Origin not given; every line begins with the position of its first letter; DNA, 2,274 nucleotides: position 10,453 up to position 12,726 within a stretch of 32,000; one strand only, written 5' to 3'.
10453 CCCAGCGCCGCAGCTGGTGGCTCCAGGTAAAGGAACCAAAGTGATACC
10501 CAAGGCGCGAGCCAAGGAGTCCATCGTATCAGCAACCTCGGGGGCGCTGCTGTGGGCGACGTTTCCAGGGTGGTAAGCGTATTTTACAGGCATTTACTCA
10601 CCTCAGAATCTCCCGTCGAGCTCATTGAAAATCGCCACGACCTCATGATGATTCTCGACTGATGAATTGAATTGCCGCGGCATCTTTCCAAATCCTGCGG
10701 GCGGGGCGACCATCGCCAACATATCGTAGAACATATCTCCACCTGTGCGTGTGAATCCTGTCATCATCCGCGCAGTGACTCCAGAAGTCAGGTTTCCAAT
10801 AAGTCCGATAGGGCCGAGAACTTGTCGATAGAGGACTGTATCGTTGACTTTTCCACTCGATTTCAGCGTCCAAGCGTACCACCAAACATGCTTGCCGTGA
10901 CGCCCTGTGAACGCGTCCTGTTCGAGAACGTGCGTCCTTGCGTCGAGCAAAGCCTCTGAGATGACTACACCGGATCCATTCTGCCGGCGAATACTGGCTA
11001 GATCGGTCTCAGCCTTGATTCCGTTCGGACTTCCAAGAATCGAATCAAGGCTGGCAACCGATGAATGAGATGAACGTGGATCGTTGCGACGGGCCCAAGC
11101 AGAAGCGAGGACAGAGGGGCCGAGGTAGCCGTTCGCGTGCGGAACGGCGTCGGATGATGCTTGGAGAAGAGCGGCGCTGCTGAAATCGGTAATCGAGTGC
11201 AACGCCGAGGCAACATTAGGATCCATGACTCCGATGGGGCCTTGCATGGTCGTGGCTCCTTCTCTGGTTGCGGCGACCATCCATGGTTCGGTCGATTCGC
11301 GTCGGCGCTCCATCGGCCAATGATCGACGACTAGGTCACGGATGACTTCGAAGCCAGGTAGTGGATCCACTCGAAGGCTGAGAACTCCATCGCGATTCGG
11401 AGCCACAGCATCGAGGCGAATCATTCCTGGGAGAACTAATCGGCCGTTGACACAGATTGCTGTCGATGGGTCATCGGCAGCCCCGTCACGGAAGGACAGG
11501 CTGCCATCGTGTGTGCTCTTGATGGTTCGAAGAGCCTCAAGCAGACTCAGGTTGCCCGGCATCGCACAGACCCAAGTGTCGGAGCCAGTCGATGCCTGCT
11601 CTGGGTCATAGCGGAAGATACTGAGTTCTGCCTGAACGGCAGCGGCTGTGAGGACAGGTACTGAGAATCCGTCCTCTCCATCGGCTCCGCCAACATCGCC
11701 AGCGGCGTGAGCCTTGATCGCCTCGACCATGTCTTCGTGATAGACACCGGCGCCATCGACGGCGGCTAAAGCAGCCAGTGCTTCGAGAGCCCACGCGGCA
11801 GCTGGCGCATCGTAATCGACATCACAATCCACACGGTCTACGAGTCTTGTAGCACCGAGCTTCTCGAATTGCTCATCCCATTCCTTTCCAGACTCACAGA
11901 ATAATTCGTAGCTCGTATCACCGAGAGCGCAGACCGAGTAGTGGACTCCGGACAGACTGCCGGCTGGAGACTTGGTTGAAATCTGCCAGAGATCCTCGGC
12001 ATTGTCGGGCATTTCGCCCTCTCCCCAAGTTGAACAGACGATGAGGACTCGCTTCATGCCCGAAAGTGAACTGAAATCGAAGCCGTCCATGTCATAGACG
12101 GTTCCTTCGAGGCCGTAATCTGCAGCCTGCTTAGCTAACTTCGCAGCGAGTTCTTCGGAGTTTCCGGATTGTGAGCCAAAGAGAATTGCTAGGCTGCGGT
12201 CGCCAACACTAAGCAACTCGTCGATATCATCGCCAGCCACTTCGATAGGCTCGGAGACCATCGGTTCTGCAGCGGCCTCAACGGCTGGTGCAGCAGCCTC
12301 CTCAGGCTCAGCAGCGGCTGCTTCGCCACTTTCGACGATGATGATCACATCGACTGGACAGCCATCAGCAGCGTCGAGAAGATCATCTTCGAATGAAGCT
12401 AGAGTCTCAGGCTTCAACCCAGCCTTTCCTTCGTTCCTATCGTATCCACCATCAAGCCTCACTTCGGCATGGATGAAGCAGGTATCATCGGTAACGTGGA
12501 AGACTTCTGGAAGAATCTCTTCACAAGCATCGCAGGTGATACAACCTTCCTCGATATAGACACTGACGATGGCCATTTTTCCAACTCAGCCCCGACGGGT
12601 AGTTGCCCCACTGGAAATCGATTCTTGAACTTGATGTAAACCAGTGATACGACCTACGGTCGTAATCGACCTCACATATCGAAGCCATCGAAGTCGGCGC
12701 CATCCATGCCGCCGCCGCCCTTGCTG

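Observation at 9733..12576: Operon pairing a ferredoxin-flavodoxin-SdhB-like fusion with an HdrB/SdhE-like protein, both stripped of their Fe-S cysteine ligands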

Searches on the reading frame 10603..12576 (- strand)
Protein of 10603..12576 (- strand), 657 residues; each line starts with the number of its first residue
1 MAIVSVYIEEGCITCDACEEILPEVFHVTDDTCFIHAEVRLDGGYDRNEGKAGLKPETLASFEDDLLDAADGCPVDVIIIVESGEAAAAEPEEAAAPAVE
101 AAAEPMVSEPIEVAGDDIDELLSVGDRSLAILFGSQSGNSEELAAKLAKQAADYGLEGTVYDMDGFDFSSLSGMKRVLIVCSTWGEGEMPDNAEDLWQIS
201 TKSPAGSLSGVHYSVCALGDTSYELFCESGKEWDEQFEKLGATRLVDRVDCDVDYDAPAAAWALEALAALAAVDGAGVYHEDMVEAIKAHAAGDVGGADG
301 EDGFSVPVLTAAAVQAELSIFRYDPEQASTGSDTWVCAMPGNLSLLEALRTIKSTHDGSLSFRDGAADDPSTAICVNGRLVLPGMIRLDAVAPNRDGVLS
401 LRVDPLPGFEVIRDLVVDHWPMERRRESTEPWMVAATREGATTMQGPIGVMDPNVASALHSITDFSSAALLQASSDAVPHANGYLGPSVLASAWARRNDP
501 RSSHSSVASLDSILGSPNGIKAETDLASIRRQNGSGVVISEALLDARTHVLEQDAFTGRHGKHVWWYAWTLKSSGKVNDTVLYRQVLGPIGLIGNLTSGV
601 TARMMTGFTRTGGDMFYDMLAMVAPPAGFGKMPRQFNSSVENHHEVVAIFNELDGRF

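Call 3: search_protein_families(library=pfam, proteins=[window:10603-12576:-], max_evalue=1)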
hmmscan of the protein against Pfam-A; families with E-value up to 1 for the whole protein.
window:10603-12576:- (657 aa): 4 families
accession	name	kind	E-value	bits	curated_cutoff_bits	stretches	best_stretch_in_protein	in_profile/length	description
PF00258.30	Flavodoxin_1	-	1.6e-31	109.9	25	1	131-254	1-130/143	Flavodoxin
PF13085.11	Fer2_3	-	2e-09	37.8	27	1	318-421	2-104/107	2Fe-2S iron-sulfur cluster binding domain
PF13370.11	Fer4_13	-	6e-08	33.7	24.5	1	9-78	2-56/58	4Fe-4S single cluster domain of Ferredoxin I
PF13459.11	Fer4_15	-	0.0012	19.9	22.4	1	10-80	6-66/66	4Fe-4S single cluster domain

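Call 4: search_protein_families(library=ncbifam, proteins=[window:10603-12576:-], max_evalue=1)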
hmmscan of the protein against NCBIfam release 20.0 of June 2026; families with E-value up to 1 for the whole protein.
window:10603-12576:- (657 aa): 25 families
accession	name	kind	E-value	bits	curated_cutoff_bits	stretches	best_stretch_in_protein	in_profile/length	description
TIGR01931.1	cysJ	equivalog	7.6e-41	140.4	668.15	1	127-272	59-204/597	assimilatory sulfite reductase (NADPH) flavoprotein subunit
NF008197.0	PRK10953.1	equivalog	4.2e-28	98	838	1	127-272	62-207/601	NADPH-dependent assimilatory sulfite reductase flavoprotein subunit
NF005989.0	PRK08105.1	equivalog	5.6e-23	81.5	160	1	129-253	4-127/149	flavodoxin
NF006531.0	PRK09004.1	equivalog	2.5e-20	72.8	158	1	128-260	3-136/146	FMN-binding protein MioC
NF005216.0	PRK06703.1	subfamily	7.7e-18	65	127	1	130-248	5-120/151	flavodoxin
TIGR01753.1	flav_short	equivalog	1.8e-16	60.9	123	1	130-254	2-123/140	flavodoxin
NF004616.0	PRK05950.1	subfamily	9.6e-15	54.4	228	1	314-503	4-188/238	succinate dehydrogenase iron-sulfur subunit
TIGR00384.1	dhsB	subfamily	1.7e-14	53.8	88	1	320-502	1-179/222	succinate dehydrogenase and fumarate reductase iron-sulfur protein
NF005587.0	PRK07308.1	equivalog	3.5e-14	53.3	138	1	131-255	6-127/147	flavodoxin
NF009226.0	PRK12576.1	equivalog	2.4e-13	50.1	344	1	316-502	10-193/317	succinate dehydrogenase/fumarate reductase iron-sulfur subunit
NF004343.0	PRK05723.1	equivalog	5.9e-12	45.8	204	1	129-253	3-128/151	flavodoxin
NF006738.0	PRK09267.1-4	equivalog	5.6e-11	42.3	172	1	129-251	3-125/171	flavodoxin FldA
NF009051.0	PRK12385.1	equivalog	1.1e-10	41.3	333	1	315-503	6-187/244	succinate dehydrogenase/fumarate reductase iron-sulfur subunit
NF006739.0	PRK09267.1-5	subfamily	4.4e-08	33.1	175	1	129-244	4-116/168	flavodoxin FldA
NF009227.0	PRK12577.1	equivalog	9.6e-08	31.1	349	1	317-439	4-132/330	succinate dehydrogenase/fumarate reductase iron-sulfur subunit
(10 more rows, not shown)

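Call 5: search_solved_structures(query=window:10603-12576:-, max_evalue=1, show_alignments=3)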
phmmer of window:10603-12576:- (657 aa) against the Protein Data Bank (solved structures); distinct sequences matched with E-value up to 1: 134 (the best 60 are shown).
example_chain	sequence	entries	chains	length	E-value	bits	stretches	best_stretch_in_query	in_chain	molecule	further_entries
1ykg_A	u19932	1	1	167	7.4e-25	90.6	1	129-271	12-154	Sulfite reductase [NADPH] flavoprotein alpha-component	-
6efv_A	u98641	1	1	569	8.7e-24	87.1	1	125-271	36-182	Sulfite reductase [NADPH] flavoprotein alpha-component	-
9c91_A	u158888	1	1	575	7.5e-21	77.4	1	125-271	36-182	Sulfite reductase [NADPH] flavoprotein alpha-component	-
9eay_A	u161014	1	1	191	1.8e-19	72.9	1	123-248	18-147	NADPH--cytochrome P450 reductase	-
1b1c_A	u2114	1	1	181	3e-19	72.1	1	124-248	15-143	PROTEIN (NADPH-CYTOCHROME P450 REDUCTASE)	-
9eb0_A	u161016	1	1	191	3.4e-19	72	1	123-248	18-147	NADPH--cytochrome P450 reductase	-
9eax_A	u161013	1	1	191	3.7e-19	71.8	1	123-248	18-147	NADPH--cytochrome P450 reductase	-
9eaz_A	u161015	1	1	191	3.9e-19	71.7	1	123-248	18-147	NADPH--cytochrome P450 reductase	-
9eb1_A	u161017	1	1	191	1.4e-18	69.9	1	123-248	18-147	NADPH--cytochrome P450 reductase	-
6j79_A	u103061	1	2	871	1.8e-18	69.5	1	103-248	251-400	Heme oxygenase 1,NADPH--cytochrome P450 reductase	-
6j7i_A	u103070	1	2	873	2.6e-18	69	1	115-248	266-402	Heme oxygenase 1,NADPH--cytochrome P450 reductase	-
6j7a_A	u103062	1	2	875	3e-18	68.8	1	109-248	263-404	Heme oxygenase 1,NADPH--cytochrome P450 reductase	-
3wkt_A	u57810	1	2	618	3.9e-18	68.4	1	122-248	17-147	NADPH-cytochrome P450 reductase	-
3es9_A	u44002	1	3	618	3.9e-18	68.4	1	122-248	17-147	NADPH--cytochrome P450 reductase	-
9ef0_A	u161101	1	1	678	4e-18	68.4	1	119-248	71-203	NADPH--cytochrome P450 reductase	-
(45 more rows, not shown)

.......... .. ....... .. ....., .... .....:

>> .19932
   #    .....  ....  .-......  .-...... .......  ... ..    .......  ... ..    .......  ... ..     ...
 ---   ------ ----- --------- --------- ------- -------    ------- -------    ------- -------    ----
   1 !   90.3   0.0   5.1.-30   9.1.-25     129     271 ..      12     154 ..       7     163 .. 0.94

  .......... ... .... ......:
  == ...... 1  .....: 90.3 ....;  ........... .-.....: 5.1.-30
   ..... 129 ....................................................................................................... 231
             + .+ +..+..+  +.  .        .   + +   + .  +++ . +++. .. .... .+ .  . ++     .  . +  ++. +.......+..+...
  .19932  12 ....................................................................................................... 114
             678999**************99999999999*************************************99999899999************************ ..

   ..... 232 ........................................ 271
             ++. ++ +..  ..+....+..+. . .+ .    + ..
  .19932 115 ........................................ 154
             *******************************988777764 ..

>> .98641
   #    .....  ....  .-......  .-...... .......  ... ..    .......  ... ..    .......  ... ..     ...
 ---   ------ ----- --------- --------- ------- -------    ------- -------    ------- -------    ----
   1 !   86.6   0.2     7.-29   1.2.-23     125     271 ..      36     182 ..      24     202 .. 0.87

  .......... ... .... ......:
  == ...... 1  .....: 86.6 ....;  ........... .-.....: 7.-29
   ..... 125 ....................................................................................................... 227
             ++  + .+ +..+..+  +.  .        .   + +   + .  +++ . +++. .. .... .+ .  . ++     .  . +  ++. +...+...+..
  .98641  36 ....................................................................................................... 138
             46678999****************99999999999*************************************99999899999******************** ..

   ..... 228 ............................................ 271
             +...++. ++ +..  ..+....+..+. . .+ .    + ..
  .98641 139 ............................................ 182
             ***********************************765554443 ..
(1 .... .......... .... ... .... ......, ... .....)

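Call 8: find_homologous_proteins(query=window:10603-12576:-, max_evalue=0.00001)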
Query window:10603-12576:- (657 aa): 1213 proteins with E <= 0.00001 among 8000 candidates; the best 120 are listed.
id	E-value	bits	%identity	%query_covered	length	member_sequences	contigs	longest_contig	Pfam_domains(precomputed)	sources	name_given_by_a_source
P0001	0.0e+0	1482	100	100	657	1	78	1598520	PF13370.12,PF13085.12,PF00258.31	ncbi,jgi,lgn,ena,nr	ncbi:MAG: hypothetical protein DBX06_09000 [Candidatus Poseidoniales archaeon]|jgi:flavodoxin/succin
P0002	0.0e+0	1482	100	100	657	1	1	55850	PF13370.12,PF13085.12,PF00258.31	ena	-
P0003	0.0e+0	1481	100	100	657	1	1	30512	PF13370.12,PF13085.12,PF00258.31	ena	-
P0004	0.0e+0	1481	100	100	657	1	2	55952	PF13370.12,PF13085.12,PF00258.31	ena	-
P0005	0.0e+0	1481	100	100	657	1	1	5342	PF13370.12,PF13085.12,PF00258.31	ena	-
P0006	0.0e+0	1479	100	100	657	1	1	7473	PF13370.12,PF13085.12,PF00258.31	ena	-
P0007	0.0e+0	1478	100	100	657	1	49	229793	PF13370.12,PF13085.12,PF00258.31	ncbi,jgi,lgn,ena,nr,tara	ncbi:flavodoxin domain-containing protein [Candidatus Poseidoniales archaeon]|nr:flavodoxin domain-c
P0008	0.0e+0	1475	100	100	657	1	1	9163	PF13370.12,PF13085.12,PF00258.31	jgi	-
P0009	0.0e+0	1474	100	100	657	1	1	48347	PF13370.12,PF13085.12,PF00258.31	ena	-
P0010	0.0e+0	1474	100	100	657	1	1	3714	PF13370.12,PF13085.12,PF00258.31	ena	-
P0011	0.0e+0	1473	100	100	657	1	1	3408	PF13370.12,PF13085.12,PF00258.31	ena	-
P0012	0.0e+0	1473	99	100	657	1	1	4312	PF13370.12,PF13085.12,PF00258.31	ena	-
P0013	0.0e+0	1469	99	100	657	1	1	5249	PF13370.12,PF13085.12,PF00258.31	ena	-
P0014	0.0e+0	1468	99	100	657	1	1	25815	PF13370.12,PF13085.12,PF00258.31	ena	-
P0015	0.0e+0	1466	99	100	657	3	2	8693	PF13370.12,PF13085.12,PF00258.31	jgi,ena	-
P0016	0.0e+0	1463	98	100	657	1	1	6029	PF13370.12,PF13085.12,PF00258.31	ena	-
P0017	0.0e+0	1457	98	100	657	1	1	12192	PF13370.12,PF13085.12,PF00258.31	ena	-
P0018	0.0e+0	1455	98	100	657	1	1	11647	PF13370.12,PF13085.12,PF00258.31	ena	-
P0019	0.0e+0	1455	98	100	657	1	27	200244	PF13370.12,PF13085.12,PF00258.31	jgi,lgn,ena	-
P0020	0.0e+0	1454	98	100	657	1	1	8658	PF13370.12,PF13085.12,PF00258.31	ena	-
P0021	0.0e+0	1453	98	100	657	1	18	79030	PF13370.12,PF13085.12,PF00258.31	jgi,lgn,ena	-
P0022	0.0e+0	1452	98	100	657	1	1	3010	PF13370.12,PF13085.12,PF00258.31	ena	-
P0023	0.0e+0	1452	98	100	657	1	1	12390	PF13370.12,PF13085.12,PF00258.31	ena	-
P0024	0.0e+0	1452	98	100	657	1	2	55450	PF13370.12,PF13085.12,PF00258.31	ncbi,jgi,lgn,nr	ncbi:MAG: flavodoxin domain-containing protein [Candidatus Thalassarchaeaceae archaeon]|jgi:flavodox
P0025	0.0e+0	1451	98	100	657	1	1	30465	PF13370.12,PF13085.12,PF00258.31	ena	-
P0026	0.0e+0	1451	98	100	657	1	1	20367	PF13370.12,PF13085.12,PF00258.31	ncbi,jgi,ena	-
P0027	0.0e+0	1451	98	100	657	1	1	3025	PF13370.12,PF13085.12,PF00258.31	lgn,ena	-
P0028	0.0e+0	1449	98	100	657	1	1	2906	PF13370.12,PF13085.12,PF00258.31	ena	-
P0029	0.0e+0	1449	98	100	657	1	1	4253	PF13370.12,PF13085.12,PF00258.31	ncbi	-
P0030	0.0e+0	1449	98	100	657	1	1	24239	PF13370.12,PF13085.12,PF00258.31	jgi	-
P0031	0.0e+0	1424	95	100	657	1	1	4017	PF13370.12,PF13085.12,PF00258.31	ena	-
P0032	0.0e+0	1423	95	100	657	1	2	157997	PF13370.12,PF13085.12,PF00258.31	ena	-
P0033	0.0e+0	1421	95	100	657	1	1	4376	PF13370.12,PF13085.12,PF00258.31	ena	-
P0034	0.0e+0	1421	95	100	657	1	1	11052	PF13370.12,PF13085.12,PF00258.31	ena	-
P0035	0.0e+0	1421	95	100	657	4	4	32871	PF13370.12,PF13085.12,PF00258.31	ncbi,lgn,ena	-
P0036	0.0e+0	1420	95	100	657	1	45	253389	PF13370.12,PF13085.12,PF00258.31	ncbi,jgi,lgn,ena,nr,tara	ncbi:TPA: hypothetical protein HA325_03960 [Candidatus Thalassarchaeaceae archaeon]|jgi:flavodoxin/s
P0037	0.0e+0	1420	95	100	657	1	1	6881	PF13370.12,PF13085.12,PF00258.31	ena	-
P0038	0.0e+0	1419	95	100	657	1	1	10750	PF13370.12,PF13085.12,PF00258.31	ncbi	-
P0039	0.0e+0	1419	95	100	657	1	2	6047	PF13370.12,PF13085.12,PF00258.31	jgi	-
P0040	0.0e+0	1419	95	100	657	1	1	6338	PF13370.12,PF13085.12,PF00258.31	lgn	-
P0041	0.0e+0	1419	95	100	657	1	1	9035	PF13370.12,PF13085.12,PF00258.31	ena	-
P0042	0.0e+0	1419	95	100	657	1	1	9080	PF13370.12,PF13085.12,PF00258.31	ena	-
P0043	0.0e+0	1418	95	100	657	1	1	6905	PF13370.12,PF13085.12,PF00258.31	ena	-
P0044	0.0e+0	1418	95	100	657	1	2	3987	PF13370.12,PF13085.12,PF00258.31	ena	-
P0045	0.0e+0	1418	95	100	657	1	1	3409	PF13370.12,PF13085.12,PF00258.31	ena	-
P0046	0.0e+0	1416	95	100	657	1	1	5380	PF13370.12,PF13085.12,PF00258.31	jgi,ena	-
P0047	0.0e+0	1416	95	100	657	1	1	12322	PF13370.12,PF13085.12,PF00258.31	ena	-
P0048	0.0e+0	1416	95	100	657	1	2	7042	PF13370.12,PF13085.12,PF00258.31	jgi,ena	-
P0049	0.0e+0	1415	94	100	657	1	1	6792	PF13370.12,PF13085.12,PF00258.31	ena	-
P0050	0.0e+0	1415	94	100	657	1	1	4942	PF13370.12,PF13085.12,PF00258.31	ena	-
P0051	0.0e+0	1413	95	100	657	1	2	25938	PF13370.12,PF13085.12,PF00258.31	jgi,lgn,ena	jgi:flavodoxin/succinate dehydrogenase/fumarate reductase-like Fe-S protein/ferredoxin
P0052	0.0e+0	1412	94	100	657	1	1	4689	PF13370.12,PF13085.12,PF00258.31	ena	-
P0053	0.0e+0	1410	94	100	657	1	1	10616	PF13370.12,PF13085.12,PF00258.31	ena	-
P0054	0.0e+0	1410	94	100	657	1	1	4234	PF13370.12,PF13085.12,PF00258.31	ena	-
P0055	0.0e+0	1410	94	100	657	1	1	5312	PF13370.12,PF13085.12,PF00258.31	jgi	-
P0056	0.0e+0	1409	94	100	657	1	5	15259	PF13370.12,PF13085.12,PF00258.31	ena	-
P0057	0.0e+0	1409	94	100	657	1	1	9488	PF13370.12,PF13085.12,PF00258.31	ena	-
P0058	0.0e+0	1409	94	100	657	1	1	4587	PF13370.12,PF13085.12,PF00258.31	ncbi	-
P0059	0.0e+0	1409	94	100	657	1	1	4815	PF13370.12,PF13085.12,PF00258.31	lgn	-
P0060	0.0e+0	1409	94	100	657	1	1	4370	PF13370.12,PF13085.12,PF00258.31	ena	-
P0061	0.0e+0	1409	94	100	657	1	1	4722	PF13370.12,PF13085.12,PF00258.31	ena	-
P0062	0.0e+0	1408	94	100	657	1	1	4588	PF13370.12,PF13085.12,PF00258.31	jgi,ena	-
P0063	0.0e+0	1408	94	100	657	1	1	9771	PF13370.12,PF13085.12,PF00258.31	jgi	-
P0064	0.0e+0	1408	94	100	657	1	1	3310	PF13370.12,PF13085.12,PF00258.31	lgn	-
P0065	0.0e+0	1408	94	100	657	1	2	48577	PF13370.12,PF13085.12,PF00258.31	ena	-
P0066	0.0e+0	1408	94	100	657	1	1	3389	PF13370.12,PF13085.12,PF00258.31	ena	-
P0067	0.0e+0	1408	94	100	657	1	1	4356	PF13370.12,PF13085.12,PF00258.31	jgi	-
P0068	0.0e+0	1408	94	100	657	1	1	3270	PF13370.12,PF13085.12,PF00258.31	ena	-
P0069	0.0e+0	1408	94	100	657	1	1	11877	PF13370.12,PF13085.12,PF00258.31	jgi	-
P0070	0.0e+0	1407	94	100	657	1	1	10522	PF13370.12,PF13085.12,PF00258.31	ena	-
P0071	0.0e+0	1407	94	100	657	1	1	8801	PF13370.12,PF13085.12,PF00258.31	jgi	-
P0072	0.0e+0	1407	94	100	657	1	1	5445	PF13370.12,PF13085.12,PF00258.31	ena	-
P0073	0.0e+0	1406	94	100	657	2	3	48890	PF13370.12,PF13085.12,PF00258.31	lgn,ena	-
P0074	0.0e+0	1406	94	100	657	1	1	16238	PF13370.12,PF13085.12,PF00258.31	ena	-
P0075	0.0e+0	1405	94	100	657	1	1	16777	PF13370.12,PF13085.12,PF00258.31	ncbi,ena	-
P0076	0.0e+0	1405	94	100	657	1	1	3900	PF13370.12,PF13085.12,PF00258.31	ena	-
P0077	0.0e+0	1403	94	100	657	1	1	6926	PF13370.12,PF13085.12,PF00258.31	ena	-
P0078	0.0e+0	1403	94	100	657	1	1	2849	PF13370.12,PF13085.12,PF00258.31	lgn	-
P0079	0.0e+0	1403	94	100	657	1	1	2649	PF13370.12,PF13085.12,PF00258.31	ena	-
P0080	0.0e+0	1402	94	100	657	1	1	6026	PF13370.12,PF13085.12,PF00258.31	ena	-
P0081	0.0e+0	1402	94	100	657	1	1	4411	PF13370.12,PF13085.12,PF00258.31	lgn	-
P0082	0.0e+0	1401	94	100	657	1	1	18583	PF13370.12,PF13085.12,PF00258.31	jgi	-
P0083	0.0e+0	1401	94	100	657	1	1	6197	PF13370.12,PF13085.12,PF00258.31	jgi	-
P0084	0.0e+0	1401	94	100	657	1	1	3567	PF13370.12,PF13085.12,PF00258.31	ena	-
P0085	0.0e+0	1399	94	100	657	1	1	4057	PF13370.12,PF13085.12,PF00258.31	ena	-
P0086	0.0e+0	1399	93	100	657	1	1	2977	PF13370.12,PF13085.12,PF00258.31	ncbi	-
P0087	0.0e+0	1388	100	94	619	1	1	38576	PF13085.12,PF00258.31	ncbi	-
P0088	0.0e+0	1348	100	92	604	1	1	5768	PF13085.12,PF00258.31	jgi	-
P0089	0.0e+0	1343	94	96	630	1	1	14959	PF13085.12,PF00258.31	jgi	-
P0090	0.0e+0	1317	100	90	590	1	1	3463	PF13085.12,PF00258.31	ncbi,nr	ncbi:flavodoxin domain-containing protein, partial [Candidatus Poseidoniales archaeon]|nr:flavodoxin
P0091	0.0e+0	1306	86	100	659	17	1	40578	PF13370.12,PF13085.12,PF00258.31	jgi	-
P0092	0.0e+0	1254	83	100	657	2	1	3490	PF13370.12,PF13085.12,PF00258.31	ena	-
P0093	0.0e+0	1248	83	100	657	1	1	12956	PF13370.12,PF13085.12,PF00258.31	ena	-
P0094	0.0e+0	1247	82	100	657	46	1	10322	PF13370.12,PF13085.12,PF00258.31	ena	-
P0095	0.0e+0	1221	80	100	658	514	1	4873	PF13370.12,PF13085.12,PF00258.31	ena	-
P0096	0.0e+0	1214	80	100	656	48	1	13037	PF13370.12,PF13085.12,PF00258.31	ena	-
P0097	0.0e+0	1205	82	84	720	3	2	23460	PF13085.12,PF00258.31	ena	-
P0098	0.0e+0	1204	82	84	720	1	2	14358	PF13085.12,PF00258.31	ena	-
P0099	0.0e+0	1202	82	84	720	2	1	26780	PF13085.12,PF00258.31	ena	-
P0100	0.0e+0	1200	82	84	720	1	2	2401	PF13085.12,PF00258.31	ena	-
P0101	0.0e+0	1197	81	84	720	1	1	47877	PF13085.12,PF00258.31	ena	-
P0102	0.0e+0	1196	81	84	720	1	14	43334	PF13085.12,PF00258.31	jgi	-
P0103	0.0e+0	1196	81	84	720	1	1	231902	PF13085.12,PF00258.31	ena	-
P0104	0.0e+0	1196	100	82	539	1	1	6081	PF13370.12,PF13085.12,PF00258.31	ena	-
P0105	0.0e+0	1194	81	84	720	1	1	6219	PF13085.12,PF00258.31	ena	-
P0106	0.0e+0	1185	78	100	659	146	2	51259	PF13370.12,PF13085.12,PF00258.31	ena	-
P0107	0.0e+0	1179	95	83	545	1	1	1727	PF13085.12,PF00258.31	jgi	jgi:flavodoxin/succinate dehydrogenase/fumarate reductase-like Fe-S protein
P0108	0.0e+0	1169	74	100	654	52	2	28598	PF13370.12,PF13085.12,PF00258.31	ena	-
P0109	0.0e+0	1165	75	100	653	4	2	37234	PF13370.12,PF13085.12,PF00258.31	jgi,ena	-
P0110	0.0e+0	1130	81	84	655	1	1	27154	PF13085.12,PF00258.31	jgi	-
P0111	0.0e+0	1130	81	84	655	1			PF13085.12,PF00258.31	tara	tara:strand:+ start:8746 stop:10713 length:1968 start_codon:yes stop_codon:yes gene_type:complete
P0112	0.0e+0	1130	81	84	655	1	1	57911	PF13085.12,PF00258.31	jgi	-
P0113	0.0e+0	1071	67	87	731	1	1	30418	PF13085.12,PF00258.31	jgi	-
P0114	0.0e+0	1070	66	87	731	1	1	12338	PF13085.12,PF00258.31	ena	-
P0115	0.0e+0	1070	66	87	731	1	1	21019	PF13085.12,PF00258.31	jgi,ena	-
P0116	0.0e+0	1070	66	87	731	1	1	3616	PF13085.12,PF00258.31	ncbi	-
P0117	0.0e+0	1070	66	87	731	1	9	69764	PF13085.12,PF00258.31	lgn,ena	-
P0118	0.0e+0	1069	66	87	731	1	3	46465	PF13085.12,PF00258.31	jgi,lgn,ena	-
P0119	0.0e+0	1069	66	87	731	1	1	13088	PF13085.12,PF00258.31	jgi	jgi:flavodoxin/succinate dehydrogenase/fumarate reductase-like Fe-S protein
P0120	0.0e+0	1069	66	87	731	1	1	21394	PF13085.12,PF00258.31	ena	-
